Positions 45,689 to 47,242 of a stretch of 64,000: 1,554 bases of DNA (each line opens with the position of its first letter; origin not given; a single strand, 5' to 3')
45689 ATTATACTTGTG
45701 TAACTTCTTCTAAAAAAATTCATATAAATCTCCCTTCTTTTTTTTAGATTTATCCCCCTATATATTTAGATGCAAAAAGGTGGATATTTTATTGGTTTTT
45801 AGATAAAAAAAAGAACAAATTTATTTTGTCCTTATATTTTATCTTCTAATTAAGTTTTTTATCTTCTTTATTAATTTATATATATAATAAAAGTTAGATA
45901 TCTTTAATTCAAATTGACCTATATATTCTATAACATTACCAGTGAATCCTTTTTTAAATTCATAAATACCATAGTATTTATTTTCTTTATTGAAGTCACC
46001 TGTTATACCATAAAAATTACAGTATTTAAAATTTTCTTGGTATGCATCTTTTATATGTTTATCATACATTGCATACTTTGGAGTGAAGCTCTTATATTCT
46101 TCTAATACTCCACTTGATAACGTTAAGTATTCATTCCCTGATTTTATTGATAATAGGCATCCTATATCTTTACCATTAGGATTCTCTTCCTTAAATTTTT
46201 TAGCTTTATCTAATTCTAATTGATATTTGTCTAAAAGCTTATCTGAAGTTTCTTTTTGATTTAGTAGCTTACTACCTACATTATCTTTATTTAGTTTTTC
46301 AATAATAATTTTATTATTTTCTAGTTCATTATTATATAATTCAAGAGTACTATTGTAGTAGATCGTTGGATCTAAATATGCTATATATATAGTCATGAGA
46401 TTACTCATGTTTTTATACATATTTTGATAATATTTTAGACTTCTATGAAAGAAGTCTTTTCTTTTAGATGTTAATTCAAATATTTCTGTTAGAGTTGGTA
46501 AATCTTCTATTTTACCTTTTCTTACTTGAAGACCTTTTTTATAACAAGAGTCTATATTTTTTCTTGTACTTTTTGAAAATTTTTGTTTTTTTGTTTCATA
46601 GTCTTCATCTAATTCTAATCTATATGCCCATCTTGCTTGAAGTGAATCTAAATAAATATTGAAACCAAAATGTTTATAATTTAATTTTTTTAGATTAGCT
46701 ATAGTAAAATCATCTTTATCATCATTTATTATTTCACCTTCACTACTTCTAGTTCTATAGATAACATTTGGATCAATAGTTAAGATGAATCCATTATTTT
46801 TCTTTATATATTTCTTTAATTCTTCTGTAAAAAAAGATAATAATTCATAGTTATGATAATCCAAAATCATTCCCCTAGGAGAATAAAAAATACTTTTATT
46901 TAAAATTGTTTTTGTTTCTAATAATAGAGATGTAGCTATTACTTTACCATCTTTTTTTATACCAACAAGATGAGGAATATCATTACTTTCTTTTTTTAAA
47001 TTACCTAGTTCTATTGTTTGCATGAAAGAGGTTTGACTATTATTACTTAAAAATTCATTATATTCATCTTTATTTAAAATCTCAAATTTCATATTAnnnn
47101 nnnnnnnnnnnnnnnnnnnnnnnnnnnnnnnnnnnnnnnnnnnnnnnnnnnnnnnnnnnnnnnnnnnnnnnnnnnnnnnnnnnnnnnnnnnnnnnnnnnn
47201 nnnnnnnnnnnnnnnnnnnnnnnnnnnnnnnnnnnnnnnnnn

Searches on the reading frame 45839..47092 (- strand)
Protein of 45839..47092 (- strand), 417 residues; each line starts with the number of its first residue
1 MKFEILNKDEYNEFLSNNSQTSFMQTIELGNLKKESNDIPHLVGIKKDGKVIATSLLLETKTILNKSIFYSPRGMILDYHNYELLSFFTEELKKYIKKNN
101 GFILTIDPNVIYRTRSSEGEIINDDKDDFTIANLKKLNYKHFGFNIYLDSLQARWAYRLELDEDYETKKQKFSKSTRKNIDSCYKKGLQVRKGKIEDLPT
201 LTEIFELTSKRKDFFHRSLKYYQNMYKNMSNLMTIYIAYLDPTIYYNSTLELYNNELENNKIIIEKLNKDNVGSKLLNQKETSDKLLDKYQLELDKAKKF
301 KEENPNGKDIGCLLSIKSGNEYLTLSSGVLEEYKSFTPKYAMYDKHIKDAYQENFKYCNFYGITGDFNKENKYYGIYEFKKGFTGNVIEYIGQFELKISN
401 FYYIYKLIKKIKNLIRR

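Call 3: search_protein_families(library=pfam, proteins=[window:45839-47092:-], max_evalue=0.1)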
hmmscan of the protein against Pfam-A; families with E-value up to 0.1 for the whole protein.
window:45839-47092:- (417 aa): 2 families
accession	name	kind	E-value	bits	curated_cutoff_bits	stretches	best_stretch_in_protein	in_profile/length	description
PF02388.22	FemAB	-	1e-89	301.6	24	1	6-410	1-406/406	FemAB family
PF13480.13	Acetyltransf_6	-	3.7e-06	27.6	22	1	306-365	80-137/143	Acetyltransferase (GNAT) domain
